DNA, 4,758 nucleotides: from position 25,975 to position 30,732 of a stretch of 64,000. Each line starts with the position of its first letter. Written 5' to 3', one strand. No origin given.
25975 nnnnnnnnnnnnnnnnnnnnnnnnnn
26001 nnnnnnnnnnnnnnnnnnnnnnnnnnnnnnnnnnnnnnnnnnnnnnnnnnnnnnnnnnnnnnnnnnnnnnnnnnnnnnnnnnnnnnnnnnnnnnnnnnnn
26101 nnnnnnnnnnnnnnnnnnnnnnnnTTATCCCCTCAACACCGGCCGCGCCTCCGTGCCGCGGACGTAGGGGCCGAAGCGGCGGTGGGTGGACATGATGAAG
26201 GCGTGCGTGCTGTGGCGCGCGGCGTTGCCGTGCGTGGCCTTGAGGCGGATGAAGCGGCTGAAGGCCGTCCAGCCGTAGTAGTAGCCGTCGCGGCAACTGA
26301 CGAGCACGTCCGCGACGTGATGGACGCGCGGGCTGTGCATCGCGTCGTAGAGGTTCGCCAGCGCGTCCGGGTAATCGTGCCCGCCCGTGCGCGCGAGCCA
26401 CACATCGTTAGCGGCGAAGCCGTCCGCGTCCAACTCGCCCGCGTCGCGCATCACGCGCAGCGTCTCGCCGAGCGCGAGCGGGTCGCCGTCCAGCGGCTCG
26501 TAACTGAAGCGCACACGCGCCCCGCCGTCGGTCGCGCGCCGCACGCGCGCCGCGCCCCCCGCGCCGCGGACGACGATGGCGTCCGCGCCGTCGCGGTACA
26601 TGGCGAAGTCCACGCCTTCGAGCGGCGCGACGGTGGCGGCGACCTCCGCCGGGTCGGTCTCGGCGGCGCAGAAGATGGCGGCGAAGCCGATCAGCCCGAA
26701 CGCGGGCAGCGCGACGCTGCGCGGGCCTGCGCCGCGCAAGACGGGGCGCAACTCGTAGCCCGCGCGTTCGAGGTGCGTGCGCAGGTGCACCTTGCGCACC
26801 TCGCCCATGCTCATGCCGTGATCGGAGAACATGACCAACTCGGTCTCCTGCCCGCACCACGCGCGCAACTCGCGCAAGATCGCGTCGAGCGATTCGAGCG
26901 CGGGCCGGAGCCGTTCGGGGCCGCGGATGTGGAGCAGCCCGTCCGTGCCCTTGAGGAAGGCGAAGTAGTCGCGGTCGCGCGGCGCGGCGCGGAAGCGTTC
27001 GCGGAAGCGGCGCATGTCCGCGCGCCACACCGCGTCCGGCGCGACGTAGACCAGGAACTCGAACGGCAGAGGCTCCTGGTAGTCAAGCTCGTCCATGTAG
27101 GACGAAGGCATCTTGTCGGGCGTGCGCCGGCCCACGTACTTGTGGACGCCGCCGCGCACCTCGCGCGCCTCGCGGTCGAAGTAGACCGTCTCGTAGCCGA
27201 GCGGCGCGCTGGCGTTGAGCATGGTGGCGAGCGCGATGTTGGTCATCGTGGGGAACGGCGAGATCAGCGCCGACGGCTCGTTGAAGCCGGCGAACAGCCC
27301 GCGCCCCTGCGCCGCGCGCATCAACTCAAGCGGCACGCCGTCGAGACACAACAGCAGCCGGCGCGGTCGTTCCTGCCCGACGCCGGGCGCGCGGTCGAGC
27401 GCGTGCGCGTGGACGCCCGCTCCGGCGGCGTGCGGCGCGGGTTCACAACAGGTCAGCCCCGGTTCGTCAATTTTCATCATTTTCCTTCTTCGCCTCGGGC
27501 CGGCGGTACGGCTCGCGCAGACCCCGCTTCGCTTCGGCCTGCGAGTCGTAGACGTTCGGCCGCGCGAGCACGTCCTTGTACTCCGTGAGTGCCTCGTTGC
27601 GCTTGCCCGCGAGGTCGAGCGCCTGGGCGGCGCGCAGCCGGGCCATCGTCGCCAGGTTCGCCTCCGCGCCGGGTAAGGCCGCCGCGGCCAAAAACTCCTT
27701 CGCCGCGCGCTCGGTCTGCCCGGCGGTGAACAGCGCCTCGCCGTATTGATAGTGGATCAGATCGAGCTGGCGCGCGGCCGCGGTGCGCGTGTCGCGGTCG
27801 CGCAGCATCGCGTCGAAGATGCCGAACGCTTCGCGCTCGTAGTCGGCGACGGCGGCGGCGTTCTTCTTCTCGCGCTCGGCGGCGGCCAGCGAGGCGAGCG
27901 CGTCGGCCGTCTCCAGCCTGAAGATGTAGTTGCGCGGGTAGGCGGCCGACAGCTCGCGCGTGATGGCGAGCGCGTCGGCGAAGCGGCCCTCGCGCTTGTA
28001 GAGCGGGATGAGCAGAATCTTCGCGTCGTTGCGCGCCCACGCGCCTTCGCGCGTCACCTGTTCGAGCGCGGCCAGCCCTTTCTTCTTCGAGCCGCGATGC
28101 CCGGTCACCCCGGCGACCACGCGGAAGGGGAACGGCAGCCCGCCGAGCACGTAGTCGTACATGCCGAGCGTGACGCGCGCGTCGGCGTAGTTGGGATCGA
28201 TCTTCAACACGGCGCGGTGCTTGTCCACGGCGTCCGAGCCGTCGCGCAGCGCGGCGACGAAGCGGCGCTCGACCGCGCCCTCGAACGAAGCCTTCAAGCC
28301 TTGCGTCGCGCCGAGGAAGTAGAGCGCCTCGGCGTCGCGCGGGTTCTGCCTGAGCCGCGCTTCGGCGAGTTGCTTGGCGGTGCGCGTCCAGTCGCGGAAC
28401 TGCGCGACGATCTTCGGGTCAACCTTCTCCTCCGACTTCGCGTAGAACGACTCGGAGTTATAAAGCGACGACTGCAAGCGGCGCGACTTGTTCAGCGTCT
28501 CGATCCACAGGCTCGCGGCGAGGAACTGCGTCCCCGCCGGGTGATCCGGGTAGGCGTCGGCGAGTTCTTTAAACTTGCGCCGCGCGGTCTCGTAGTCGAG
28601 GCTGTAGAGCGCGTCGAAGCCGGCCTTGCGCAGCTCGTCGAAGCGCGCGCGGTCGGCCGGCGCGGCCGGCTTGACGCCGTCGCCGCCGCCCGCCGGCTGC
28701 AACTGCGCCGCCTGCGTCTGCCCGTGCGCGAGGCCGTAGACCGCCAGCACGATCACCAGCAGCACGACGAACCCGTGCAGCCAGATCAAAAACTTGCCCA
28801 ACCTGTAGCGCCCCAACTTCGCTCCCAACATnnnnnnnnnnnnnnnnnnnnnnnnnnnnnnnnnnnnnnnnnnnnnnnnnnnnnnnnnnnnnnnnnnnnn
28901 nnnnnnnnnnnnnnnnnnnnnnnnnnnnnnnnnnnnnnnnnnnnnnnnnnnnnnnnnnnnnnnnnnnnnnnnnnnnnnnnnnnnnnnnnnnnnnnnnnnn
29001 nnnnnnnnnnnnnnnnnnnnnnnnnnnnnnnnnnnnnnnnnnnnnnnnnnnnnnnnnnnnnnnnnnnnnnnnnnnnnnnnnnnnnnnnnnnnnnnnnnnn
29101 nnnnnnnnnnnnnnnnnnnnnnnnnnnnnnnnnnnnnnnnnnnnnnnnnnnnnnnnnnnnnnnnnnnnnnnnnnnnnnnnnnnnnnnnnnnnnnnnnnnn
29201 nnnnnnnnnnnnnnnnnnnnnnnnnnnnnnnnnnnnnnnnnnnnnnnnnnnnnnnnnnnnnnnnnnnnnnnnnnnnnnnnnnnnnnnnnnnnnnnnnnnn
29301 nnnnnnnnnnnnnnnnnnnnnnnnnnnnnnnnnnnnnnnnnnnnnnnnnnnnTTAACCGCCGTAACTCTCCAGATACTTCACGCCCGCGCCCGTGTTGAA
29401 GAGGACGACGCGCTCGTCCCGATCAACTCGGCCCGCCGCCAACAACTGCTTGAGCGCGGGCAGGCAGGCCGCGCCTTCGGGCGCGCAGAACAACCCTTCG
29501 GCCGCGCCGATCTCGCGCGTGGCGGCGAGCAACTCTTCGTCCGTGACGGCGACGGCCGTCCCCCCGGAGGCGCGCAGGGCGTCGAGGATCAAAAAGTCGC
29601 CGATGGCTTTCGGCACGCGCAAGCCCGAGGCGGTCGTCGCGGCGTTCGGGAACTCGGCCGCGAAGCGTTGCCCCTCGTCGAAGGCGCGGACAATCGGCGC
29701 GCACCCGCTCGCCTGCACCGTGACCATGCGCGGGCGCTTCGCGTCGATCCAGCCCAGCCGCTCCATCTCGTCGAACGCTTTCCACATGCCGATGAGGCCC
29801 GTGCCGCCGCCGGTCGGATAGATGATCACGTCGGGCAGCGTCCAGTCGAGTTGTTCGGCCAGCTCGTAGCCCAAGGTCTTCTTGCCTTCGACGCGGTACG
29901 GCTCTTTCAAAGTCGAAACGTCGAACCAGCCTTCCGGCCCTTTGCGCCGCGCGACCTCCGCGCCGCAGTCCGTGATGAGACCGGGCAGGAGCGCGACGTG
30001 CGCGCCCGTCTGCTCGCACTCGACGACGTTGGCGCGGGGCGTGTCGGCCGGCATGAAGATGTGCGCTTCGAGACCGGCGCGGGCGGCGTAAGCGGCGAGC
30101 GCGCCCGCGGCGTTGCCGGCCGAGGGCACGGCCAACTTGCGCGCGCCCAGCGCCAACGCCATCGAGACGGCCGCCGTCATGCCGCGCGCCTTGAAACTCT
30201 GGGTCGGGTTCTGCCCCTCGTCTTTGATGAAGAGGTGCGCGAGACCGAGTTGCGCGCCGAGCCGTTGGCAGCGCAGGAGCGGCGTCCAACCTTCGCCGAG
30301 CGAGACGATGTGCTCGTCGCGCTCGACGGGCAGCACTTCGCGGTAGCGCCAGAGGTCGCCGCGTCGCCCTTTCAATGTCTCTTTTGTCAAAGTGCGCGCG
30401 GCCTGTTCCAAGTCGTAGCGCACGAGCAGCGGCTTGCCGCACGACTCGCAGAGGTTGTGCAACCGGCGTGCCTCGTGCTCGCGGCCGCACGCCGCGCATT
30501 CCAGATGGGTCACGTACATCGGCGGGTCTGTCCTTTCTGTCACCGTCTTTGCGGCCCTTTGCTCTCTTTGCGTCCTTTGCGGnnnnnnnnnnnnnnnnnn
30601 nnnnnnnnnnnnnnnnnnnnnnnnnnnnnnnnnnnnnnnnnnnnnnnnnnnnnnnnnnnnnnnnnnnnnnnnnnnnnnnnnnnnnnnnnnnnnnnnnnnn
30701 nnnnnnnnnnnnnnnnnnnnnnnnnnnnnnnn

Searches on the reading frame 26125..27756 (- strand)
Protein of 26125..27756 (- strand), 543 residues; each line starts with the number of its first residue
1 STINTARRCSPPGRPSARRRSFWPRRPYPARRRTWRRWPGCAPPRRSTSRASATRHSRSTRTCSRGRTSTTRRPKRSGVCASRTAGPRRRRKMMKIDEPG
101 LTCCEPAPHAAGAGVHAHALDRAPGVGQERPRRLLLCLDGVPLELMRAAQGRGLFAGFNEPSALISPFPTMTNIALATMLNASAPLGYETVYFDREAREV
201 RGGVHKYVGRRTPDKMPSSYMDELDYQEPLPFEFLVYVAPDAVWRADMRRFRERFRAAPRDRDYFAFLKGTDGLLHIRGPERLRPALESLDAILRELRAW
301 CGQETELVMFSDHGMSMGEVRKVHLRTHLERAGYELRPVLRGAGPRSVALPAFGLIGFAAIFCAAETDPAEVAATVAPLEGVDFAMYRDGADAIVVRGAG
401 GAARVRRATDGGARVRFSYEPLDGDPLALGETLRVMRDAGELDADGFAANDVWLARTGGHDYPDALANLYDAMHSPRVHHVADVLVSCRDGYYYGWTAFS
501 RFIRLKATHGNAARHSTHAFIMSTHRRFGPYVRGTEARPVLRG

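Call 48: search_protein_families(library=pfam, proteins=[window:26125-27756:-], max_evalue=0.0001)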
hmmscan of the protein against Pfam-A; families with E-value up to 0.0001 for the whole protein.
window:26125-27756:- (543 aa): 1 family
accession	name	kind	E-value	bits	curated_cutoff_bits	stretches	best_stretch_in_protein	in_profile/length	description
PF01663.27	Phosphodiest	-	4.3e-07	30.3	23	1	252-349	157-249/342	Type I phosphodiesterase / nucleotide pyrophosphatase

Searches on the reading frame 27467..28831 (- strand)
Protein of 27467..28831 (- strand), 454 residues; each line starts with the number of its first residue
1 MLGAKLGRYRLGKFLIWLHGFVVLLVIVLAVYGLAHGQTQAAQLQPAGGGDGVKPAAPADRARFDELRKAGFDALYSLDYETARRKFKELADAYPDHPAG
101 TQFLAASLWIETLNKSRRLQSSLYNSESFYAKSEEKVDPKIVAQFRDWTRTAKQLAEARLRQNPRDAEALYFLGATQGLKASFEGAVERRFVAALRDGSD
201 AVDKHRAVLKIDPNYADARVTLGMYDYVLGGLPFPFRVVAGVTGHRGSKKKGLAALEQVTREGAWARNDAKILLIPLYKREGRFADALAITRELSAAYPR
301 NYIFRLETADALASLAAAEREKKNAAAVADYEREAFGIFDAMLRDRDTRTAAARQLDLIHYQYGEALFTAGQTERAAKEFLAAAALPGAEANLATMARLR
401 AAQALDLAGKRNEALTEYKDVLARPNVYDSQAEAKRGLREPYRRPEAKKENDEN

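Call 48: search_protein_families(library=pfam, proteins=[window:27467-28831:-], max_evalue=0.0001)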
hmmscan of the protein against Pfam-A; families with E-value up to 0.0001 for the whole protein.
window:27467-28831:- (454 aa): 1 family
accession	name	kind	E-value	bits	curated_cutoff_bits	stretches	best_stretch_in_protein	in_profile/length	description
PF13428.12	TPR_14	-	1e-06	29.2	23.5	0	271-310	4-43/44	Tetratricopeptide repeat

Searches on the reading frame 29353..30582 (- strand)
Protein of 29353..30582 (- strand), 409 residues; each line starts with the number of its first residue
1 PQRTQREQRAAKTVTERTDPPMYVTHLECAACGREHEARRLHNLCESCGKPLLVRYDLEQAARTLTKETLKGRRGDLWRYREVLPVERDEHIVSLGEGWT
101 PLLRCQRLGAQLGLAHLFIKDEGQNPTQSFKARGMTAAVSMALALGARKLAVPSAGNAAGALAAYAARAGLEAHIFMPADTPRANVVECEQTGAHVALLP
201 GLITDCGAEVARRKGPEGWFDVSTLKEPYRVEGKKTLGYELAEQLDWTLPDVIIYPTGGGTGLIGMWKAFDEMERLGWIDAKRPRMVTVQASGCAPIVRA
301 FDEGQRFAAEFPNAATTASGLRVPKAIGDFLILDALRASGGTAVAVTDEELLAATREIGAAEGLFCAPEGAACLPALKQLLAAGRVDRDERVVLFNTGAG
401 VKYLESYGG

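Call 48: search_protein_families(library=pfam, proteins=[window:29353-30582:-], max_evalue=0.0001)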
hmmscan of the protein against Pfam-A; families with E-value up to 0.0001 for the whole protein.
window:29353-30582:- (409 aa): 1 family
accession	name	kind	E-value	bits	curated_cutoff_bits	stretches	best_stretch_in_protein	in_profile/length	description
PF00291.31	PALP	-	3.4e-71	240.4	35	1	93-398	1-295/295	Pyridoxal-phosphate dependent enzyme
